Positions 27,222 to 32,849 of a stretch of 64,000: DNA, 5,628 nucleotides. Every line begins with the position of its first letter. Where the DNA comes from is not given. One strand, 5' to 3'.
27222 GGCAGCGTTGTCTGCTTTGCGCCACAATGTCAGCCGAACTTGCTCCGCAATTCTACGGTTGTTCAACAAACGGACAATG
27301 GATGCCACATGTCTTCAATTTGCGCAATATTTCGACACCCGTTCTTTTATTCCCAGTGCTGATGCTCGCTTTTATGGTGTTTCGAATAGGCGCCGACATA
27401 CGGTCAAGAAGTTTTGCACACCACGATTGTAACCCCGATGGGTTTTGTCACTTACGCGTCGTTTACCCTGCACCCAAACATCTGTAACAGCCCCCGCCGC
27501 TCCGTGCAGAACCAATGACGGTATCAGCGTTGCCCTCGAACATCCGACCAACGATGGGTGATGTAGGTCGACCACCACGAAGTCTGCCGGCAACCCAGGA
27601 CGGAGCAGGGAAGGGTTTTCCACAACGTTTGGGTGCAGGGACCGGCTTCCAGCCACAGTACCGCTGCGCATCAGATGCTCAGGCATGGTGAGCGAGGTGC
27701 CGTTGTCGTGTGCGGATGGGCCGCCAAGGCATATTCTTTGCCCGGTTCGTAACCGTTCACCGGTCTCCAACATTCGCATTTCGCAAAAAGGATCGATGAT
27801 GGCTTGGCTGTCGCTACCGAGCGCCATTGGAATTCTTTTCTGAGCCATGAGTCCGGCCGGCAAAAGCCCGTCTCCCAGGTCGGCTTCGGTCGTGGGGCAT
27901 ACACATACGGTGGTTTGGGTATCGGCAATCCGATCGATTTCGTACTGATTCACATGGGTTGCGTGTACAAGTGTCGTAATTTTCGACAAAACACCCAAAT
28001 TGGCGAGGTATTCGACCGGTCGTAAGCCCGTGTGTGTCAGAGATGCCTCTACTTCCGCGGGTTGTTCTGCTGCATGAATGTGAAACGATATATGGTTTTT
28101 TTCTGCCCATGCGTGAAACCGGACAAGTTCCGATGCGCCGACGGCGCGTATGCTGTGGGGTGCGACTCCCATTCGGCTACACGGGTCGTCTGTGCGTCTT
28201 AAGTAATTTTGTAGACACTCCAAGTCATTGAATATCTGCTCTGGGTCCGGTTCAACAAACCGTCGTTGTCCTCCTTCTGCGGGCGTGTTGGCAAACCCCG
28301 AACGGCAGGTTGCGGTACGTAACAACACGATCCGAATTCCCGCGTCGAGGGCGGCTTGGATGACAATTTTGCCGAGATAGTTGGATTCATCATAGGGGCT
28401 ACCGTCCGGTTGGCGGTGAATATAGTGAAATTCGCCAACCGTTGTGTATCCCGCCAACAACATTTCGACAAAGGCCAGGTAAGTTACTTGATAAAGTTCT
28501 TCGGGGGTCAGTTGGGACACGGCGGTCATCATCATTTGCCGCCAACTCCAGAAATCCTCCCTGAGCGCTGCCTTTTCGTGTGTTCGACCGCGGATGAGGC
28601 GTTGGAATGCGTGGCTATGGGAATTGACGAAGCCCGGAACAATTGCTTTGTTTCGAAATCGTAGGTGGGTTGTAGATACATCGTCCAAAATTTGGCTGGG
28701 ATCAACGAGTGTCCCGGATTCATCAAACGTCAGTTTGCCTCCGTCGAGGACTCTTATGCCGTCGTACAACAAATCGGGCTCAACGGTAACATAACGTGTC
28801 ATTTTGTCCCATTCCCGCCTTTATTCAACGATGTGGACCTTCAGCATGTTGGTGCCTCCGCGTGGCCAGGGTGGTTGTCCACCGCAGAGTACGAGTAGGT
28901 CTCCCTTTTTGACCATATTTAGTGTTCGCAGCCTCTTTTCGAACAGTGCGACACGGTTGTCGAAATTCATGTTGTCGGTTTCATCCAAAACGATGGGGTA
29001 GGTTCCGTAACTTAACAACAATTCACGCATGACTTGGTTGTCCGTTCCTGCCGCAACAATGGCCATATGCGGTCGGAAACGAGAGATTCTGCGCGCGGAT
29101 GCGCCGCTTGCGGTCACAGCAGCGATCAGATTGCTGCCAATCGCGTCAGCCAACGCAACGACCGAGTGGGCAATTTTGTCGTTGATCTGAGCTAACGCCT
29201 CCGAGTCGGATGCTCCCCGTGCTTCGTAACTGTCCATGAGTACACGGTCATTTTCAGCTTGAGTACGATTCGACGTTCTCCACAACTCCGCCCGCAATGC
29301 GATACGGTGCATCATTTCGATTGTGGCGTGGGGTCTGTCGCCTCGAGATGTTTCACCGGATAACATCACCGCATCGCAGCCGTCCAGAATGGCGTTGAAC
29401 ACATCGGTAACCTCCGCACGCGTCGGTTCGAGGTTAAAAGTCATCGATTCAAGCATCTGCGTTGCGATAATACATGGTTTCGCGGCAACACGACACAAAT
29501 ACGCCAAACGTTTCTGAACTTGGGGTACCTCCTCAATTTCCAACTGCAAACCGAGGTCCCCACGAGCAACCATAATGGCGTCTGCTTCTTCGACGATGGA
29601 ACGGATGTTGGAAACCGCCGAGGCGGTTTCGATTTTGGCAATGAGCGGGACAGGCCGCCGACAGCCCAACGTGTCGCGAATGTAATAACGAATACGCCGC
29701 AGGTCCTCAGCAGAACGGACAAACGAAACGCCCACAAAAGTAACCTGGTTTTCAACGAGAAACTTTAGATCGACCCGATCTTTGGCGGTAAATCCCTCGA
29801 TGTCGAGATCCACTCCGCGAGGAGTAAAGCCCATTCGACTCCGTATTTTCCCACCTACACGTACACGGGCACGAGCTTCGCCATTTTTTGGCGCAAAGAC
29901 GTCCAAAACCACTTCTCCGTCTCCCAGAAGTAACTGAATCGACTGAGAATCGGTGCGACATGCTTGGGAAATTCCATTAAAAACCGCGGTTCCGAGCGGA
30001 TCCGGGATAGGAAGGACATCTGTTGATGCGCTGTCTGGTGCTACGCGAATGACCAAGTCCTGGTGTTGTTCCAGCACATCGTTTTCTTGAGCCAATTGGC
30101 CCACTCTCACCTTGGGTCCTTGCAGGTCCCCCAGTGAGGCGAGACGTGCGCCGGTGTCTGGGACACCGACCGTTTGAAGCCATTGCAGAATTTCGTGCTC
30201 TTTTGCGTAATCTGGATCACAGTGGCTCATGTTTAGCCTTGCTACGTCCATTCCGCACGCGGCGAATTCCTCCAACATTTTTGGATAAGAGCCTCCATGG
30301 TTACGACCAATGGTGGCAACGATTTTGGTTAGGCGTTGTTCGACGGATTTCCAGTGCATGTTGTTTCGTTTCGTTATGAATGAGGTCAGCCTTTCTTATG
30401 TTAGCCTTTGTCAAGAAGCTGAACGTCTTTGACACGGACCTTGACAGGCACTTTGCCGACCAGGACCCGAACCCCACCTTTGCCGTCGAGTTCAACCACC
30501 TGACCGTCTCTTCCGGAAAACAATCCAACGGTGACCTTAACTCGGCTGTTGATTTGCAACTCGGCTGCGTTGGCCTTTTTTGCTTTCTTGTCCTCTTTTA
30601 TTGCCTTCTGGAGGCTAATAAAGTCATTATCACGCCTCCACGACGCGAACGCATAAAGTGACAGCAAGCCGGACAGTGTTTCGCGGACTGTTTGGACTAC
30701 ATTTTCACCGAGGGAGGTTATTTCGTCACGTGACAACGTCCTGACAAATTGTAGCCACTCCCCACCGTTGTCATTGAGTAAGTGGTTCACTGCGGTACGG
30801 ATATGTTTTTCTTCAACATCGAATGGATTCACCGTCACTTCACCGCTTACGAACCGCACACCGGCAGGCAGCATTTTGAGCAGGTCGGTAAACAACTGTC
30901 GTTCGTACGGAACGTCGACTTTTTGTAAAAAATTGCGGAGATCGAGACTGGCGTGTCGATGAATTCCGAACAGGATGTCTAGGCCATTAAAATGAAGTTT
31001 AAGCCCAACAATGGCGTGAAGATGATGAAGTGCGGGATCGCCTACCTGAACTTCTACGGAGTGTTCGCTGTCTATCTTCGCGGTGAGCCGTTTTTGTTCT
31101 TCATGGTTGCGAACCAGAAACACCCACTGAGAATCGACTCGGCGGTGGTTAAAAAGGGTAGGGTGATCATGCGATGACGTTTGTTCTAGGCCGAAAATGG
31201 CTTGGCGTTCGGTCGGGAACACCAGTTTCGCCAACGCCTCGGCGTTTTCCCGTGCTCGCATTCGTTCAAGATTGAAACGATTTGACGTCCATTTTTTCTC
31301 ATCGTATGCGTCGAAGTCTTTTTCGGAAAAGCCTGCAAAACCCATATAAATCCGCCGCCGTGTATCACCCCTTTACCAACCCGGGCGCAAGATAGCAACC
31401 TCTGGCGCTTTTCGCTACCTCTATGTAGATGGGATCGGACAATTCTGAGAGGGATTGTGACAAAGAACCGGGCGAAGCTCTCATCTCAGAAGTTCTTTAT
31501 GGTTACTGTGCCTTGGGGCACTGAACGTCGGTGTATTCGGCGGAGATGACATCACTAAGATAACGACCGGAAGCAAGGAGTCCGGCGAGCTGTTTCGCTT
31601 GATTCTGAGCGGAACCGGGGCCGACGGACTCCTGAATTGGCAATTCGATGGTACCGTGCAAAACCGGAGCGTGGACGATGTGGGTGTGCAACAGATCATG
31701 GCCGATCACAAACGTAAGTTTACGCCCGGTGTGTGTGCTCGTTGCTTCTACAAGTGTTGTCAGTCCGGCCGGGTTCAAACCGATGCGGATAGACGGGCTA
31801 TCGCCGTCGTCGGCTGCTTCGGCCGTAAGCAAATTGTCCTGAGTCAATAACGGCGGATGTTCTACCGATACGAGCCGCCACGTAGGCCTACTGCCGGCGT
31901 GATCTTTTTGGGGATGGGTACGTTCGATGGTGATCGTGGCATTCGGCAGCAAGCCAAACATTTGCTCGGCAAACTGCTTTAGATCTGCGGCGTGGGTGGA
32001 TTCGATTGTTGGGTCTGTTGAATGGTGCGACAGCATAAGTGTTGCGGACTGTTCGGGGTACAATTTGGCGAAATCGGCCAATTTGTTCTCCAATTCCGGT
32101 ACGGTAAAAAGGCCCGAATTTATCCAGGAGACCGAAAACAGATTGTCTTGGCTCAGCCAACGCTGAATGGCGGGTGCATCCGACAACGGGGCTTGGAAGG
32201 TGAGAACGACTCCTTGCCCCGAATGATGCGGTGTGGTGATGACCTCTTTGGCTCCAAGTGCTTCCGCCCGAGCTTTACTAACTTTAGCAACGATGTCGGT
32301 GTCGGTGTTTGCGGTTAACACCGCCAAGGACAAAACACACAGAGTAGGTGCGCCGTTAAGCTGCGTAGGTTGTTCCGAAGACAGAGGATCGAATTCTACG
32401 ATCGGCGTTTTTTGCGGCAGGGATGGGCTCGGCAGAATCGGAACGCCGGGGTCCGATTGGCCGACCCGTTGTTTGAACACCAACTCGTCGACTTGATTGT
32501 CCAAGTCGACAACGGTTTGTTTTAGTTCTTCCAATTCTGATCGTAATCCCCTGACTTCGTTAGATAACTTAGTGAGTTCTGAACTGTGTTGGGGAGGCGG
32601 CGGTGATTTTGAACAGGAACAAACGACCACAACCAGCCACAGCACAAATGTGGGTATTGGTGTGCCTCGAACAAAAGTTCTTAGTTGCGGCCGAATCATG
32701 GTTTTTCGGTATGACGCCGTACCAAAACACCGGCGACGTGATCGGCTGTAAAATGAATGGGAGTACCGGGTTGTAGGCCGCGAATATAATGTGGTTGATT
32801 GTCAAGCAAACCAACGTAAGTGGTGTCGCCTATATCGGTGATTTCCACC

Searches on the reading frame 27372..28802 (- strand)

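Call 77: search_protein_families(library=pfam, proteins=[window:27372-28802:-], max_evalue=0.001)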
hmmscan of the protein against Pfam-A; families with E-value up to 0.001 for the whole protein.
window:27372-28802:- (476 aa): 2 families
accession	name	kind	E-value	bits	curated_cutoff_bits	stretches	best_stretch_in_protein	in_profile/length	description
PF01979.26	Amidohydro_1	-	1.6e-33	116.9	25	1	54-448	2-344/345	Amidohydrolase family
PF07969.17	Amidohydro_3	-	3e-10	40.6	29.7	1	94-412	149-445/472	Amidohydrolase family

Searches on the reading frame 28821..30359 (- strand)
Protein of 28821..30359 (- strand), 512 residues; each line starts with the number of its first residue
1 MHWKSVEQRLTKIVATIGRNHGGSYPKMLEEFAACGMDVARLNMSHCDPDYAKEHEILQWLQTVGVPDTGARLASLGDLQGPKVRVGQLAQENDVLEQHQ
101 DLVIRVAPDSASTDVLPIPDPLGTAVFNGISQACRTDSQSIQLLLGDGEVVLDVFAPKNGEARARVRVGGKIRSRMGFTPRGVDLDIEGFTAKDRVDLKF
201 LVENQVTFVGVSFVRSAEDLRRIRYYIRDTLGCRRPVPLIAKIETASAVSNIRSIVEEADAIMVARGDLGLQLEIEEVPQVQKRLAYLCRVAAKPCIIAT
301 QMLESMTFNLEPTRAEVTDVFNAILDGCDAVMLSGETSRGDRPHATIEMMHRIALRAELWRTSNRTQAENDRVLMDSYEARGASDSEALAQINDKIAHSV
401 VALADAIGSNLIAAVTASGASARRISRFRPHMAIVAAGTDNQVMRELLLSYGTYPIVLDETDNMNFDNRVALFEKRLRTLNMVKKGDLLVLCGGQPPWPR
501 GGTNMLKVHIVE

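Call 77: search_protein_families(library=pfam, proteins=[window:28821-30359:-], max_evalue=0.001)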
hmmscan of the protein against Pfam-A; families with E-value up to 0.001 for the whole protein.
window:28821-30359:- (512 aa): 3 families
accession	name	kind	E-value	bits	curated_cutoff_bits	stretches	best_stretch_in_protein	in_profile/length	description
PF00224.27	PK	-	1.4e-75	254.8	30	1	9-346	2-327/328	Pyruvate kinase, barrel domain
PF02887.21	PK_C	-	4.1e-26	91.7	28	1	394-509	1-114/114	Pyruvate kinase, alpha/beta domain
PF03328.21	HpcH_HpaI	-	7.3e-07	29.1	25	1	197-309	77-194/221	HpcH/HpaI aldolase/citrate lyase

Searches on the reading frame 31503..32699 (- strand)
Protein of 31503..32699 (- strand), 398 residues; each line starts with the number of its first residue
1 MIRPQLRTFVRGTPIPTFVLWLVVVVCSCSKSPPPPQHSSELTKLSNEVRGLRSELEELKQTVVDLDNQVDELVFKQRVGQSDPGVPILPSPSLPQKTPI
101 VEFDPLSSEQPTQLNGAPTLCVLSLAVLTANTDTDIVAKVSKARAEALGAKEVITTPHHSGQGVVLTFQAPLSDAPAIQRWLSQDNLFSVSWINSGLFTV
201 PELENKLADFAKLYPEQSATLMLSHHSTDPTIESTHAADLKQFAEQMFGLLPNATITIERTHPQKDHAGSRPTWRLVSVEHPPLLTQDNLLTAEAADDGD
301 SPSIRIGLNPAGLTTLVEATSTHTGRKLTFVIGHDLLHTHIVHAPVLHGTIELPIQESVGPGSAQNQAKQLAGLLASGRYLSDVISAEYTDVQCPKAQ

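Call 24: search_protein_families(library=pfam, proteins=[window:31503-32699:-], max_evalue=0.001)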
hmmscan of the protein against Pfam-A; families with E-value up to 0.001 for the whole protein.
window:31503-32699:- (398 aa): 1 family
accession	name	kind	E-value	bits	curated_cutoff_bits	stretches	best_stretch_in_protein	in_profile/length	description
PF22599.2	SecDF_P1_head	-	7.9e-06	26.2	27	1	277-378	13-110/114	SecDF, P1 head subdomain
